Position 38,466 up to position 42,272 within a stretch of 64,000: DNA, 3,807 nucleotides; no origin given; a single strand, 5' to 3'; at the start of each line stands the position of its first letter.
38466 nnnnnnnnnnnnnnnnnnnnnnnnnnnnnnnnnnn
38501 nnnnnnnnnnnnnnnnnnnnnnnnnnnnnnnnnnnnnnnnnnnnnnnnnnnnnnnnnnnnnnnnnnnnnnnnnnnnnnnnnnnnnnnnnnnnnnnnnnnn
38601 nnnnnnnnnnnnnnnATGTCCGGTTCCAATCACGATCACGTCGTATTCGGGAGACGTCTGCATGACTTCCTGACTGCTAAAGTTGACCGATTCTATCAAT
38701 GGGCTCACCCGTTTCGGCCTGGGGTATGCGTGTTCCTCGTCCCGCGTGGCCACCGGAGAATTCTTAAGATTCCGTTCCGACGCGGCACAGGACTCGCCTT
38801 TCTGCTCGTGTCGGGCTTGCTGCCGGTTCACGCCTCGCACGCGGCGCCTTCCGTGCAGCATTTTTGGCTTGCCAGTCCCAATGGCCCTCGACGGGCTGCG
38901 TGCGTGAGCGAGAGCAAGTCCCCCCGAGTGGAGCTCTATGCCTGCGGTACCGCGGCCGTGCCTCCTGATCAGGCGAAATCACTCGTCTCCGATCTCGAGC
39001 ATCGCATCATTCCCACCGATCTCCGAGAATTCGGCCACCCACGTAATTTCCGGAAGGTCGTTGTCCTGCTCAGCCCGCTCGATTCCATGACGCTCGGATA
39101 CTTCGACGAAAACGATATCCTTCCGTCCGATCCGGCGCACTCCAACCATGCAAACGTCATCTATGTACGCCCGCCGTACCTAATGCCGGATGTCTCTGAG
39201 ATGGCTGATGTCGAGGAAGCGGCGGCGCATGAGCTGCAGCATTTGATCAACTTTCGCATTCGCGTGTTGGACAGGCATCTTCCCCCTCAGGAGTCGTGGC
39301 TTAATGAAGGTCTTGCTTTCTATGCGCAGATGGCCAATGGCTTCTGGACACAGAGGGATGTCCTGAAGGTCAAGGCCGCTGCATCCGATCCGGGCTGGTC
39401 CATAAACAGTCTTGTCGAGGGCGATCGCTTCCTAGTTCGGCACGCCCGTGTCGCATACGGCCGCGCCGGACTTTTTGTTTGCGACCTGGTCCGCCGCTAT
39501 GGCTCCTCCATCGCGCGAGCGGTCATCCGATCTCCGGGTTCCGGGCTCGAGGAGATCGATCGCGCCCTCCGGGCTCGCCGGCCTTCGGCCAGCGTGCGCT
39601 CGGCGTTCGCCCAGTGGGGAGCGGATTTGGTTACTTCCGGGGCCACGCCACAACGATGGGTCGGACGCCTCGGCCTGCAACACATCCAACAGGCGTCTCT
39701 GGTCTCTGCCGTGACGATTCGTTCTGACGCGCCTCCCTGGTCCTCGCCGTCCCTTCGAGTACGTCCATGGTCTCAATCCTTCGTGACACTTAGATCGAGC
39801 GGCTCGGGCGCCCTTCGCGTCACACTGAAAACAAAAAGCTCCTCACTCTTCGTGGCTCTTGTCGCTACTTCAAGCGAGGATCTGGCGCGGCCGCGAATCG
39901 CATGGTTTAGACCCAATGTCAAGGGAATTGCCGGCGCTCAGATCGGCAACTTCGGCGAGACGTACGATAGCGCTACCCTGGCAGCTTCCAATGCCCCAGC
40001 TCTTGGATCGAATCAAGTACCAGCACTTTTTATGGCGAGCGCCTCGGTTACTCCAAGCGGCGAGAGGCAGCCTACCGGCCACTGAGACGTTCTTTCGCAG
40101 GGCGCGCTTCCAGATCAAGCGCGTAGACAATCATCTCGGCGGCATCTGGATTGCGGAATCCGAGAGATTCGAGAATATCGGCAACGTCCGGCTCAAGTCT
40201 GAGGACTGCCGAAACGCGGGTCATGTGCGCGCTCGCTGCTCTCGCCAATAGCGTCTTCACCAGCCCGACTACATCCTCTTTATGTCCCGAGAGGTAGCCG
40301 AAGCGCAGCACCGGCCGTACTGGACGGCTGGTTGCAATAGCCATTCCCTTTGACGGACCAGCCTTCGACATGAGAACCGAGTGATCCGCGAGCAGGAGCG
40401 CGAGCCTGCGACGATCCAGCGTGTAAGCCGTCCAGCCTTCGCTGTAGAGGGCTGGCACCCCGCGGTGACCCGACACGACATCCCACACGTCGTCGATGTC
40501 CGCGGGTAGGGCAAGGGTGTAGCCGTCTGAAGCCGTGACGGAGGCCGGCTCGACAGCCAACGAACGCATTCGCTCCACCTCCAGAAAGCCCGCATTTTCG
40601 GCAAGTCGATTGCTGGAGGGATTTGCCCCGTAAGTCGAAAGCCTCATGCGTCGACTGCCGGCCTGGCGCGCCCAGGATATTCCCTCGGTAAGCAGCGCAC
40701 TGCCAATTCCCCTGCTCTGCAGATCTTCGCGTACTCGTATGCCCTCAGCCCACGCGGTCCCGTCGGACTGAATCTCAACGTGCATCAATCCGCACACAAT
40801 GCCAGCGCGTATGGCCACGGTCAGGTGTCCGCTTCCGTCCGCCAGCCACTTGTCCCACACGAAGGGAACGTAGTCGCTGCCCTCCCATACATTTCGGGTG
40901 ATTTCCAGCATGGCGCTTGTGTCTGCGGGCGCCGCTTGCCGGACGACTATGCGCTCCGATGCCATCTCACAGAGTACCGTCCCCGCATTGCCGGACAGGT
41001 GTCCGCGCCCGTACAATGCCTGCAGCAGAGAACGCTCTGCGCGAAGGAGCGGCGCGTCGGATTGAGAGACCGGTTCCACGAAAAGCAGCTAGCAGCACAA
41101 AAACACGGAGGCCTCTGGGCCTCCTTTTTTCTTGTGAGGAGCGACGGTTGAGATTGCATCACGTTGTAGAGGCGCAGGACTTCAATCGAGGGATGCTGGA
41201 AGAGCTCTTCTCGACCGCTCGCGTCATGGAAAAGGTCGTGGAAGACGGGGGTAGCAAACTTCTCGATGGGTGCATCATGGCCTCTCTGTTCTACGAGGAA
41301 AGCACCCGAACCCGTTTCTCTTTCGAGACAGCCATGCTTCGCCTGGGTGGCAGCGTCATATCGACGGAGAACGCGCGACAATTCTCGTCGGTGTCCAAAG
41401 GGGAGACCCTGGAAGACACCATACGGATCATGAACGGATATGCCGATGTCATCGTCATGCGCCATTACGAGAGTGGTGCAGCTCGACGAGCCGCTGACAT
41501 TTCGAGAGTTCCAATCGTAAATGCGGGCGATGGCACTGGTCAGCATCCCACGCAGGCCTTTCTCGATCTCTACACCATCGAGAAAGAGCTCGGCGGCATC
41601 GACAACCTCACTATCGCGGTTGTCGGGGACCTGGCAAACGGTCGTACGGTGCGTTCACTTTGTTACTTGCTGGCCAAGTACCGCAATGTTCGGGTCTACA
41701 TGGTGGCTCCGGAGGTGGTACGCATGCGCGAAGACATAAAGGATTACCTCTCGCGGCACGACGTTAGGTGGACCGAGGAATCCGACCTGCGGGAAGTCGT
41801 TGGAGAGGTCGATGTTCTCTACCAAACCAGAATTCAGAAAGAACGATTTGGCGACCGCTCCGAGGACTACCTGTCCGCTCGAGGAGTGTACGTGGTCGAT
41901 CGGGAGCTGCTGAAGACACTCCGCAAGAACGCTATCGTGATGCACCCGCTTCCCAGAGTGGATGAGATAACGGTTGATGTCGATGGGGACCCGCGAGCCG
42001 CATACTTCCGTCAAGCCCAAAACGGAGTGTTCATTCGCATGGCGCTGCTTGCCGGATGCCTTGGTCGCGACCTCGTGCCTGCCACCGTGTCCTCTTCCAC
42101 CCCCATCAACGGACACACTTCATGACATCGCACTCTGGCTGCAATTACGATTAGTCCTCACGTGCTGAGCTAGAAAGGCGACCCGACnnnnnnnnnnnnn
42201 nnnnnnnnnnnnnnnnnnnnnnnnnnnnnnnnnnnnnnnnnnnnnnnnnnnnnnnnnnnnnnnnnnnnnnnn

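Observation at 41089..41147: Terminator-like hairpin with a U-tract just upstream of the pyrB ribosome-binding site: candidate leader attenuator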

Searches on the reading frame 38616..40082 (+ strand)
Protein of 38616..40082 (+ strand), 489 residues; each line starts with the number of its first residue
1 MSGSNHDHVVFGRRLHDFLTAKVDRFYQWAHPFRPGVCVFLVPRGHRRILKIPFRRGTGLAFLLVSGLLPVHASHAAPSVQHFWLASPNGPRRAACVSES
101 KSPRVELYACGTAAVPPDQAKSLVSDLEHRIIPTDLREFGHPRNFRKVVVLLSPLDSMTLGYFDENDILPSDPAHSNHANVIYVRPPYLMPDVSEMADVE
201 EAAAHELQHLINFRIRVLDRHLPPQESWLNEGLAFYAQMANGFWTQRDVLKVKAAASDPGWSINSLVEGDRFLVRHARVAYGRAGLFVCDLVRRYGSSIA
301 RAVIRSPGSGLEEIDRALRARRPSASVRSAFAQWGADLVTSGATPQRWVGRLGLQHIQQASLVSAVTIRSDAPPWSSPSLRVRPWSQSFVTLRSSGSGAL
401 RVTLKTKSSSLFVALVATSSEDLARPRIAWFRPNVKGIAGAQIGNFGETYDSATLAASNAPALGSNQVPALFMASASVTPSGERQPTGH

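Call 8: search_protein_families(library=pfam, proteins=[window:38616-40082:+])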
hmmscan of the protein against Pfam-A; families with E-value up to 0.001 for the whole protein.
window:38616-40082:+ (489 aa): 1 family
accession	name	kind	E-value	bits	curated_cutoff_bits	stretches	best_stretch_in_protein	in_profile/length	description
PF13485.12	Peptidase_MA_2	-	0.00072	19.8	32.4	0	201-305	68-168/201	Peptidase MA superfamily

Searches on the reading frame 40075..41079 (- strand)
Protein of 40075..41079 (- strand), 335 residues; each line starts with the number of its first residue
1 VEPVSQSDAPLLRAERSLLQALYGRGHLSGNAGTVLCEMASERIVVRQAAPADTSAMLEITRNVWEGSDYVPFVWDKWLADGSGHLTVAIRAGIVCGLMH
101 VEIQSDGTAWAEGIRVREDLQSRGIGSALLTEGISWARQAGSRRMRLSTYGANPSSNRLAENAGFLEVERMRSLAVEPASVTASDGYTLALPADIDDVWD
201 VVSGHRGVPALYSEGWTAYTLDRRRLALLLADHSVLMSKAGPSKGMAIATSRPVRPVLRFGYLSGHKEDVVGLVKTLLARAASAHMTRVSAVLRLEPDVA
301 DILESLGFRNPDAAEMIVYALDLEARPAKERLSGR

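Call 8: search_protein_families(library=pfam, proteins=[window:40075-41079:-])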
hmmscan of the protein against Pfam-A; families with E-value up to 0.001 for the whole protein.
window:40075-41079:- (335 aa): 3 families
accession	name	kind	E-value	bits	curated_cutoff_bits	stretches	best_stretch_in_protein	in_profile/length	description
PF00583.31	Acetyltransf_1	-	1.4e-12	48.3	20.7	1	66-165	15-116/116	Acetyltransferase (GNAT) family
PF13508.13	Acetyltransf_7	-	1.7e-06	28.7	27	1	84-165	3-82/84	Acetyltransferase (GNAT) domain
PF13302.13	Acetyltransf_3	-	0.00069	20.8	25.4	0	75-165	37-137/138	Acetyltransferase (GNAT) domain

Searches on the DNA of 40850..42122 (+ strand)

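Call 5: search_rna_families(source=window, start=40850, end=41300, threshold=evalue, max_evalue=10, show_alignments=3)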
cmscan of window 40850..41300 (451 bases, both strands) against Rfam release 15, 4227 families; matches with E-value up to 10: 5.
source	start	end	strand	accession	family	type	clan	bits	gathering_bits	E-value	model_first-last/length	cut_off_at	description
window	41000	41132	+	RF00166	PrrB_RsmZ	Gene; sRNA;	CL00106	18.8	44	0.032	1-133/133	no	PrrB/RsmZ RNA family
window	41080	41140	+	RF02502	Atu_C8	Gene; sRNA;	-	18.8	50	0.38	1-122/122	no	Rhizobiales sRNA Atu_C8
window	41083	41130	-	RF02420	Bp1_162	Gene; sRNA;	-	16.2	50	4.7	1-100/100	no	Burkholderia sRNA Bp1_Cand612_SIPHT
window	41096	41137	-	RF00659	mir-365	Gene; miRNA;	-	15.3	62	3.2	1-86/86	no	mir-365 microRNA precursor family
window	41105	41129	-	RF00629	P24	Gene;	-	8.8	100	5.6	231-255/255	no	Pseudomonas sRNA P24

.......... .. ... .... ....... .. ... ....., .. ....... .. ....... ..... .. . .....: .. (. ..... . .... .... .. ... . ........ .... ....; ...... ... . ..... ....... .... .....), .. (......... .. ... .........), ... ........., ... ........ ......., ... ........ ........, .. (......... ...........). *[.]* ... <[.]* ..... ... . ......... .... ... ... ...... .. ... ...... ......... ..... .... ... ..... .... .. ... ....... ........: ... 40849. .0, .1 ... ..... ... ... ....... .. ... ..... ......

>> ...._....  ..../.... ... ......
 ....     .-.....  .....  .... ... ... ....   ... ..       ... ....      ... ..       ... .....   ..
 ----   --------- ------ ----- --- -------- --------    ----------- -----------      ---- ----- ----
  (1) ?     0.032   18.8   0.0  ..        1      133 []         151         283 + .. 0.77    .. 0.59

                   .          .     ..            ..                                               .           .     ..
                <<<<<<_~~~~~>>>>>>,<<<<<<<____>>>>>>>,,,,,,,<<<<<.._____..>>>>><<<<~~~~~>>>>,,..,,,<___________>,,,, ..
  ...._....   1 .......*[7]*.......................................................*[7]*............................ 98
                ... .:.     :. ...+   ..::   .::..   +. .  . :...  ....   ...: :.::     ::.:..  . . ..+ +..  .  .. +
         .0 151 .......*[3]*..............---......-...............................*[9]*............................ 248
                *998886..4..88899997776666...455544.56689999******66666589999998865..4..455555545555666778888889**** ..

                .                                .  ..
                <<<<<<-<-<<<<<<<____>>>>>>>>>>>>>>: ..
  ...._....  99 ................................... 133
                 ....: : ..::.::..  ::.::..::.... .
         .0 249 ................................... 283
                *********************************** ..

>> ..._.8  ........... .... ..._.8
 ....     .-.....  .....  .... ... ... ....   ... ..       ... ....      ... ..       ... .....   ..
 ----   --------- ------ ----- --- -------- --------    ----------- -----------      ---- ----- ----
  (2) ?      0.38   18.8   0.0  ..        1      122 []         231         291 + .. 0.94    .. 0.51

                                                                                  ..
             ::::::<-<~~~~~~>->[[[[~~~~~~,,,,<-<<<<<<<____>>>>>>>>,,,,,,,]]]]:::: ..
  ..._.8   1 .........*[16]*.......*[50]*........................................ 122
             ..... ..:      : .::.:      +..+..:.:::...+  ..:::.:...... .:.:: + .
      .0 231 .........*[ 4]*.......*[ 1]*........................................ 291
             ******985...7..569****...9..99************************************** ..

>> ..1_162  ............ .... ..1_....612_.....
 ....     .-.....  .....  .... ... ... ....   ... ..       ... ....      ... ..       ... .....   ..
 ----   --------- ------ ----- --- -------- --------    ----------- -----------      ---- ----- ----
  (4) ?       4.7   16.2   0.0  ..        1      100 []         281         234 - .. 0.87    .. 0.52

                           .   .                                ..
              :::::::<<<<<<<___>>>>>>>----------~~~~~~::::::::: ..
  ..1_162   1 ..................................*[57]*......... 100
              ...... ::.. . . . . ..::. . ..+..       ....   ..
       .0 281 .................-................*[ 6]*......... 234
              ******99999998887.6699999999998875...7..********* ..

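Call 33: search_rna_families(sources=[L005, L007, L081, L084, L086, L161, L162, L163, L165, L167, L168], threshold=gathering)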
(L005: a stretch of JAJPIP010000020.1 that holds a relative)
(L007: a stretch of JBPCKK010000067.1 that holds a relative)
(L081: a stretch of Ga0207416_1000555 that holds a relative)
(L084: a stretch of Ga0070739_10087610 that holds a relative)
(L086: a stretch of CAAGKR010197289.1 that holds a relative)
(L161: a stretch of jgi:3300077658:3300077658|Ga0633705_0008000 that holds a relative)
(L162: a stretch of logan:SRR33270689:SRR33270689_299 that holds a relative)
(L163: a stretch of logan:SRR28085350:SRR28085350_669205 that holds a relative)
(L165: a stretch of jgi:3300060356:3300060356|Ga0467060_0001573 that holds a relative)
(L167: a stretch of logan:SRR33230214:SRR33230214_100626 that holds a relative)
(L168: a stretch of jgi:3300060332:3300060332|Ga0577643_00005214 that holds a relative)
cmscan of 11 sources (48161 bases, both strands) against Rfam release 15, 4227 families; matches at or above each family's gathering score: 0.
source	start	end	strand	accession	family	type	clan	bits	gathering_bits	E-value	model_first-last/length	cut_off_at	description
